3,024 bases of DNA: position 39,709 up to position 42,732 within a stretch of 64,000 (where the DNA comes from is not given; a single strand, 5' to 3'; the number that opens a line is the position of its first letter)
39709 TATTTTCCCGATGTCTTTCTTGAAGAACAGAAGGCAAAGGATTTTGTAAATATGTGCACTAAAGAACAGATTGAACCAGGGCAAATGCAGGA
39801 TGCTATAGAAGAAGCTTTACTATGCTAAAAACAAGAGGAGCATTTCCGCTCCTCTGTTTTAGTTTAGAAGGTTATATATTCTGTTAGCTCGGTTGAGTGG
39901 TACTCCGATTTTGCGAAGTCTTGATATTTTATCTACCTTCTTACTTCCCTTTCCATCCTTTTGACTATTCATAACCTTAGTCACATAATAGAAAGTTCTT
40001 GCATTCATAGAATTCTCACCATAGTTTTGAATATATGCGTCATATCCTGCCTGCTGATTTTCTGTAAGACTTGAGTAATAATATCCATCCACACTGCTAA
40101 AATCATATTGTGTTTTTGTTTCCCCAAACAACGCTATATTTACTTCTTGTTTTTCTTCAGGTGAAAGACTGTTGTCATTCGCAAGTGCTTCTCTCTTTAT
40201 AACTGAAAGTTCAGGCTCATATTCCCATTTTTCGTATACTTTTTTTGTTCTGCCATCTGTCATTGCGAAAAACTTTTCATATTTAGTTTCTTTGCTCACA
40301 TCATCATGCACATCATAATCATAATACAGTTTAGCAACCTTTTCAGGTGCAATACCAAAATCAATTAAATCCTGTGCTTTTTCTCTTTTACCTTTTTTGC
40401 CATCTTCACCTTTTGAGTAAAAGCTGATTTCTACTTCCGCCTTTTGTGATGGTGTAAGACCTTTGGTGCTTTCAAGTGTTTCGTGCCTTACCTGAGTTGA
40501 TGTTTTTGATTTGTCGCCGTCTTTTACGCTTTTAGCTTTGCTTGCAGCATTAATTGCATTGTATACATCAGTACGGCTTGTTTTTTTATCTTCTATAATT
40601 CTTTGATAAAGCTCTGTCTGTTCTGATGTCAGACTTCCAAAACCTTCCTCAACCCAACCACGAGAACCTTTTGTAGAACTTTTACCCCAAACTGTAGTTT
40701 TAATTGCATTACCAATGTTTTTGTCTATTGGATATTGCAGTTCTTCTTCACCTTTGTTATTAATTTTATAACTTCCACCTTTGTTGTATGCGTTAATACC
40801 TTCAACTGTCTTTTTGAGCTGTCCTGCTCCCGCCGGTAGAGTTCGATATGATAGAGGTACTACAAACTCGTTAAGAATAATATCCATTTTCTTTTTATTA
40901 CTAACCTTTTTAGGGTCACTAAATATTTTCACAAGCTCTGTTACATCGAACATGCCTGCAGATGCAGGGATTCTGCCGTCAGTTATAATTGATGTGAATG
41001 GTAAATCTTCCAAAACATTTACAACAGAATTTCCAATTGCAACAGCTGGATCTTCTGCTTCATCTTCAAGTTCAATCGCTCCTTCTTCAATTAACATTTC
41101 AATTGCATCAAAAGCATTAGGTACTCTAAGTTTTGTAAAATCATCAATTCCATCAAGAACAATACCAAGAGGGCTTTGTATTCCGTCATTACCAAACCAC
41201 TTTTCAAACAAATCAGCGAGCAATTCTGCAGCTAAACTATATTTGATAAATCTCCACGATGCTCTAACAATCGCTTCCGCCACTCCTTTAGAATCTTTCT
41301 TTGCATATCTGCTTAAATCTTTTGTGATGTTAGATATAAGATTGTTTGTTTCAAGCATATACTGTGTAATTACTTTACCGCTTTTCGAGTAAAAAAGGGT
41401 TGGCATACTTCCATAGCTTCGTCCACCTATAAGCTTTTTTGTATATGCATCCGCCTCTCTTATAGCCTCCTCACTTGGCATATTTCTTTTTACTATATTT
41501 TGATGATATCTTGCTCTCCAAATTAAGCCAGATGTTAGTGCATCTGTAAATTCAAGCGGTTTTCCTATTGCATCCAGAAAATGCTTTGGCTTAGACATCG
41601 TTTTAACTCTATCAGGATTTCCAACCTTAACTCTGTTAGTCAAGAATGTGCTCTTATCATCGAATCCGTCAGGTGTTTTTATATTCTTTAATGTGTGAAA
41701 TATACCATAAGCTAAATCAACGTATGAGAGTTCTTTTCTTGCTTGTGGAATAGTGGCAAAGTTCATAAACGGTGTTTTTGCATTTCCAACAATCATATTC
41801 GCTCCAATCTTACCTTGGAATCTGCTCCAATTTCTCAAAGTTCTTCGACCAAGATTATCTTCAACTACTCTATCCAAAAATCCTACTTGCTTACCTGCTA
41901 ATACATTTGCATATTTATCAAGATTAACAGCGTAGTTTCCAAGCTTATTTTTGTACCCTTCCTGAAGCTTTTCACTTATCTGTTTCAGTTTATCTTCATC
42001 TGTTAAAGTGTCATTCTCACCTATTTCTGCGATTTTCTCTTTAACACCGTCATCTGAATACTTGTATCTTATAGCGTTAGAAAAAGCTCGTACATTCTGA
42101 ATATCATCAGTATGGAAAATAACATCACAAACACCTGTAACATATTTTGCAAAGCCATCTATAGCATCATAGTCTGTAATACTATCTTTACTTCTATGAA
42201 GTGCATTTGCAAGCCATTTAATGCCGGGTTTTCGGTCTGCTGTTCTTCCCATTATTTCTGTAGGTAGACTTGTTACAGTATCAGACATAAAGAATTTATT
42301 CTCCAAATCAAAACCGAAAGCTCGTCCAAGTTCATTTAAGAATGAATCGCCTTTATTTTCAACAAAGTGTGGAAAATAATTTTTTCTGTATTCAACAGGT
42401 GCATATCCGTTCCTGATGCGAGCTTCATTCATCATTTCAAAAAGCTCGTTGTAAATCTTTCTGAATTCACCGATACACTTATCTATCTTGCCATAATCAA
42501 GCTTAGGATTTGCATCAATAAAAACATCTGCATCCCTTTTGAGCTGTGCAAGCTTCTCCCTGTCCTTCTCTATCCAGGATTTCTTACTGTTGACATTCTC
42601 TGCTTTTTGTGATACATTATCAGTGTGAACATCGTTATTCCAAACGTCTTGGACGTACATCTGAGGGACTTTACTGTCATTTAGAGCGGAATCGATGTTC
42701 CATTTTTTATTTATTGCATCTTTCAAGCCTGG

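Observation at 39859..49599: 3246-aa polyvalent-type giant protein with two HExxH metallopeptidase motifs, encoded at the end of a phage late operon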

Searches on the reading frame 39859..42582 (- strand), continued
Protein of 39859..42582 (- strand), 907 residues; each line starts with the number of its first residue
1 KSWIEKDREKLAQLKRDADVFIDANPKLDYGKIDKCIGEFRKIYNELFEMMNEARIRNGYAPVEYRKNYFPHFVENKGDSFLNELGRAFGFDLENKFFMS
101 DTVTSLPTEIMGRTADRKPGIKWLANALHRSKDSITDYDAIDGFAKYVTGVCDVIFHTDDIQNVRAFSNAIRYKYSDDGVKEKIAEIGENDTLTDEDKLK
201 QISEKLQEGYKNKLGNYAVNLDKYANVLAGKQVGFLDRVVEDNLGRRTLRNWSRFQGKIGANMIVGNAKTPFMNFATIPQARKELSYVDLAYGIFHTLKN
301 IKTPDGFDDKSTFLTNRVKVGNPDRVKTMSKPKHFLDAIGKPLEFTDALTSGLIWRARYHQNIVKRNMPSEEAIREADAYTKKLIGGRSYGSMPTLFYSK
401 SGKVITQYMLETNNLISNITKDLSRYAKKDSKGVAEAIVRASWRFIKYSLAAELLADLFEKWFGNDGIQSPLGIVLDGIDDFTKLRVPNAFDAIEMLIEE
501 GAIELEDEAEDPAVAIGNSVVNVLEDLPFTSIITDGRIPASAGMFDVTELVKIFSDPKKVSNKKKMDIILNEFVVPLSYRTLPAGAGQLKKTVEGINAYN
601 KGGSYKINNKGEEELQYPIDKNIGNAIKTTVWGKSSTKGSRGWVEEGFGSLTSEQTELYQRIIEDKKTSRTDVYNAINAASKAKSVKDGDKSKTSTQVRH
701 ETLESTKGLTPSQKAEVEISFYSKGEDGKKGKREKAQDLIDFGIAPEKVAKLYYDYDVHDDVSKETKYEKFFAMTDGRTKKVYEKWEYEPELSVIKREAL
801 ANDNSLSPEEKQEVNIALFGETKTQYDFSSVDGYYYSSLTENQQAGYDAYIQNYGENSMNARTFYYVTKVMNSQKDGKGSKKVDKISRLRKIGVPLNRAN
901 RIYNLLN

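Call 47: find_encoding_contigs(protein=P0144, flank=10000, max_places=2)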
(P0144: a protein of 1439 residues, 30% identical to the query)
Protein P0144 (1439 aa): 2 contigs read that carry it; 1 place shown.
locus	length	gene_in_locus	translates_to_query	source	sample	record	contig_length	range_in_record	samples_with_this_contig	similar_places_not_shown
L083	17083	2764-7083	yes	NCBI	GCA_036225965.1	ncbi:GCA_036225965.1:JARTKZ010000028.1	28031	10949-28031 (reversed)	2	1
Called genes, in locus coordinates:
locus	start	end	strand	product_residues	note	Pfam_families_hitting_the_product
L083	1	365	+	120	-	?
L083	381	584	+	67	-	-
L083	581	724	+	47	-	PF09693:Phage_XkdX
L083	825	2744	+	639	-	PF01464:SLT (faint)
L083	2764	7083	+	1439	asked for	-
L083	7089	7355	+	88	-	-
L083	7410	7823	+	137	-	PF05105:Phage_holin_4_1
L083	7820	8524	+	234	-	PF01520:Amidase_3, PF05036:SPOR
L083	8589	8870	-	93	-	PF10601:zf-LITAF-like (weak), PF03966:Trm112p (faint)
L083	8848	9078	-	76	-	PF13443:HTH_26, PF01381:HTH_3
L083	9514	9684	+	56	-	-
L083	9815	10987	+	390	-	PF01580:FtsK_SpoIIIE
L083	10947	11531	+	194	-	PF13814:Replic_Relax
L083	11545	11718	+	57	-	-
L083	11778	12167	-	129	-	PF13379:NMT1_2, PF09084:NMT1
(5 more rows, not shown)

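Call 59: fold_search(model_id=the predicted structure, library=viral)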
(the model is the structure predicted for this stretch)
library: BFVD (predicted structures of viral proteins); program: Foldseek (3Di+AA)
matches with E <= 10: 184; with E <= 0.001: 8
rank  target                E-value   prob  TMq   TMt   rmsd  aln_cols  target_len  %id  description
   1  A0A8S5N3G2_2          1.2e-23  1.00  0.54  0.51  11.9       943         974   20  Large polyvalent protein-associated domain 3 [Podoviridae sp. ctzMH52]
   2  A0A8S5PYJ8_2          8.8e-23  1.00  0.51  0.40  11.6       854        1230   26  PolyVal ADP-Ribosyltransferase in polyvalent protein [Myoviridae sp. ctWiL39]
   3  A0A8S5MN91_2          5.2e-11  1.00  0.19  0.17  28.0      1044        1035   17  Uncharacterized protein [Myoviridae sp. ctI7W9]
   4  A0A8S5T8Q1            1.2e-06  1.00  0.18  0.14  26.4       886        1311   14  Uncharacterized protein [Podoviridae sp. ctU557]
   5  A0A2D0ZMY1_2          1.7e-04  1.00  0.28  0.28  18.1       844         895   12  (no name in the UniProt tables at hand)
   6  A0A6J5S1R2            3.2e-04  1.00  0.24  0.55  11.7       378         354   12  Uncharacterized protein (Fragment) [uncultured Caudovirales phage]
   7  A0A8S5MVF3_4          5.1e-04  1.00  0.16  0.13  21.7       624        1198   12  DNA methylase [Caudovirales sp. ctUL28]
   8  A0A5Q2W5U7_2          6.8e-04  1.00  0.26  0.25  18.6       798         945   12  (no name in the UniProt tables at hand)
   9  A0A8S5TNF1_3          1.1e-03  0.99  0.21  0.17  33.9      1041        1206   12  Large polyvalent protein-associated domain-containing protein [Podoviridae sp. ct90d35]
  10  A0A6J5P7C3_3          2.5e-03  1.00  0.27  0.20  11.7       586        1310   12  Uncharacterized protein [uncultured Caudovirales phage]
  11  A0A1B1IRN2            2.6e-03  0.95  0.19  0.19  34.4       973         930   11  (no name in the UniProt tables at hand)
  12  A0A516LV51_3          2.8e-03  1.00  0.25  0.22  13.5       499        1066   14  (no name in the UniProt tables at hand)
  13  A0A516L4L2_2          3.1e-03  1.00  0.26  0.18  10.5       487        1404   14  (no name in the UniProt tables at hand)
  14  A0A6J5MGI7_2          3.5e-03  1.00  0.26  0.19  10.4       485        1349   14  Uncharacterized protein [uncultured Caudovirales phage]
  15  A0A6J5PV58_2          3.5e-03  1.00  0.26  0.17  14.3       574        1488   16  Uncharacterized protein [uncultured Caudovirales phage]
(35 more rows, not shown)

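Call 80: find_encoding_contigs(protein=P0137, flank=10000, max_places=1)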
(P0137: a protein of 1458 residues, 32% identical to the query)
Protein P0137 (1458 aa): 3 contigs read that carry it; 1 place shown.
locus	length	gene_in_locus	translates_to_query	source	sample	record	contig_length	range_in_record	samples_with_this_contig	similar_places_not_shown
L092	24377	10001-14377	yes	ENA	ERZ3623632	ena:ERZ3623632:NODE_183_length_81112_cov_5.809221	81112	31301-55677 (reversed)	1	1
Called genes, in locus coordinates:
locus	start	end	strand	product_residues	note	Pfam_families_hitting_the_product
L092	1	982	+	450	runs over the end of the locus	PF03237:Terminase_6N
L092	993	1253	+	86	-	-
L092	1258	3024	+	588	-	PF16510:P22_portal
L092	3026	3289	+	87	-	-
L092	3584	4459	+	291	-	-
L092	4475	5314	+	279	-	-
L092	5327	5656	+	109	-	-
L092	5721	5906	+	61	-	-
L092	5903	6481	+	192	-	-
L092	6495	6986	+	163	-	-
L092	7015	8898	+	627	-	-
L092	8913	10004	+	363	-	PF01471:PG_binding_1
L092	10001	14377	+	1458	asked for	PF18812:PBECR3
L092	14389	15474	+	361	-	PF01183:Glyco_hydro_25, PF01471:PG_binding_1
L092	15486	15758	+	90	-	-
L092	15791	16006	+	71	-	-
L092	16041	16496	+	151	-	-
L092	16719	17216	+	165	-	-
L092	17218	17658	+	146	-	-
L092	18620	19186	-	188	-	-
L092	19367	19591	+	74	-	-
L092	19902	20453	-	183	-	PF00255:GSHPx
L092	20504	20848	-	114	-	PF02635:DsrE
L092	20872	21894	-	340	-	PF00724:Oxidored_FMN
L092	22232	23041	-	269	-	PF00561:Abhydrolase_1, PF12146:Hydrolase_4, PF12697:Abhydrolase_6, PF00975:Thioesterase (weak)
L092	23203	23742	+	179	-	PF04307:YdjM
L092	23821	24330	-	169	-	PF13302:Acetyltransf_3, PF13420:Acetyltransf_4, PF00583:Acetyltransf_1, PF13673:Acetyltransf_10, PF13508:Acetyltransf_7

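Call 81: find_encoding_contigs(protein=P0143, flank=10000, max_places=1)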
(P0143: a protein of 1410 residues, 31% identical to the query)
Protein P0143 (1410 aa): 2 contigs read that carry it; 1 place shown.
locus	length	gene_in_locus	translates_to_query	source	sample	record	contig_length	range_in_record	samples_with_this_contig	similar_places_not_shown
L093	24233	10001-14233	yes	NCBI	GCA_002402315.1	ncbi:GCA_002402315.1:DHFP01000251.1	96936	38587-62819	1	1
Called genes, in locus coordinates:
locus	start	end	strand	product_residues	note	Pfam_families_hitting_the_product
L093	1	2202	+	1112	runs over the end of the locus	PF00580:UvrD-helicase, PF13245:AAA_19, PF14890:Intein_splicing (weak), PF13361:UvrD_C, PF13538:UvrD_C_2, PF21196:PcrA_UvrD_tudor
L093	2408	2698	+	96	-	PF06949:DUF1292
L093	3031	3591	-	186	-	PF00589:Phage_integrase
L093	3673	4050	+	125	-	-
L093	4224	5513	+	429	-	-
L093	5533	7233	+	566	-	-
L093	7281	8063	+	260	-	PF07833:Cu_amine_oxidN1 (weak), PF13365:Trypsin_2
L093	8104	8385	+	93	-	-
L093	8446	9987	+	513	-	-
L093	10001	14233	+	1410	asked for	-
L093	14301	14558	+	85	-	-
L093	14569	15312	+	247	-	PF01510:Amidase_2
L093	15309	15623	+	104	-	-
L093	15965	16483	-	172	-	PF07833:Cu_amine_oxidN1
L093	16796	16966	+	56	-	-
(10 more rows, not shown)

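Call 87: search_dna_similar(query=window:39862-42582:-, collection=plasmids, mode=protein, max_rows=10)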
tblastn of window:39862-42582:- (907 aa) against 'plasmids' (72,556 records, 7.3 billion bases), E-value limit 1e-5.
No match.

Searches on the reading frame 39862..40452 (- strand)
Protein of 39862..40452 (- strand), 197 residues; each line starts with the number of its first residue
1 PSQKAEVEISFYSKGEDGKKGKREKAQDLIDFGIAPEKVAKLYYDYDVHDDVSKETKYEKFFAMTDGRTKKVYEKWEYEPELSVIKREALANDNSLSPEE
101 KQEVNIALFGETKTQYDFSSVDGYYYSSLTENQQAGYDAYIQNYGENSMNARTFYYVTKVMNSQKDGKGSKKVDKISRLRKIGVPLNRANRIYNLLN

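Call 44: search_protein_families(library=pfam, proteins=[window:39862-40452:-], max_evalue=10)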
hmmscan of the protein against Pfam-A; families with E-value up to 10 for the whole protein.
window:39862-40452:- (197 aa): 0 families

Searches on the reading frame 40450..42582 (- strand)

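Call 44: search_protein_families(library=pfam, proteins=[window:40450-42582:-], max_evalue=10)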
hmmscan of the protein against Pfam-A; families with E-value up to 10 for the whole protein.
window:40450-42582:- (711 aa): 1 family
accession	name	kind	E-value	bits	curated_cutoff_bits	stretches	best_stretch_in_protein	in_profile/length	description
PF02520.22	ANIS5_cation-bd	-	0.46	11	29.3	0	180-208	65-92/109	SXP/RAL-2 family protein Ani s 5-like, metal-binding domain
